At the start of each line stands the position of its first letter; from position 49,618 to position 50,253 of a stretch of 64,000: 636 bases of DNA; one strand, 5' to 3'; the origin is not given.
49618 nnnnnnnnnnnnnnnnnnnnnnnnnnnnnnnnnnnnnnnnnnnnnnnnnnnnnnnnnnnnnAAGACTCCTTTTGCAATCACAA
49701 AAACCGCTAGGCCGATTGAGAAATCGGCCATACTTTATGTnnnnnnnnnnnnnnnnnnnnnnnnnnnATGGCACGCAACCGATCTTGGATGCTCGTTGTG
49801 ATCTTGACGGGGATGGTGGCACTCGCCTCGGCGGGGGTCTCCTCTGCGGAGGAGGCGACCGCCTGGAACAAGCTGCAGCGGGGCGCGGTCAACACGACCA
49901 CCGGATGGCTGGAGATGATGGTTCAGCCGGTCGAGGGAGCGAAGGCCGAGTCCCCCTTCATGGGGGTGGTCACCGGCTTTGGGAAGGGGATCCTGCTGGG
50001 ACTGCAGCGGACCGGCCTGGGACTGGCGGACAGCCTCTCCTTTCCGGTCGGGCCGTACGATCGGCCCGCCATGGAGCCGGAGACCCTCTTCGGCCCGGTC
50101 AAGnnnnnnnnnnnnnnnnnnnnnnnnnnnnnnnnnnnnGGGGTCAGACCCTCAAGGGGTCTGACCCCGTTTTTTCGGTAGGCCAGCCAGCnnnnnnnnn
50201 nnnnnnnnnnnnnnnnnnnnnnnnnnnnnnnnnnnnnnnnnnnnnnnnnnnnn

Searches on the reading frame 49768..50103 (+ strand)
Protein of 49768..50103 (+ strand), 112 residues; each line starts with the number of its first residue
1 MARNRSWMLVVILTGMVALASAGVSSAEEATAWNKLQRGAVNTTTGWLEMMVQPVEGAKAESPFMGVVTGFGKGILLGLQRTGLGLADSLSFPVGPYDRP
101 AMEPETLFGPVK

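Call 49: search_protein_families(library=pfam, proteins=[window:49768-50103:+], max_evalue=0.001)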
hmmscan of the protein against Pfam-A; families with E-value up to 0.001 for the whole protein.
window:49768-50103:+ (112 aa): 0 families
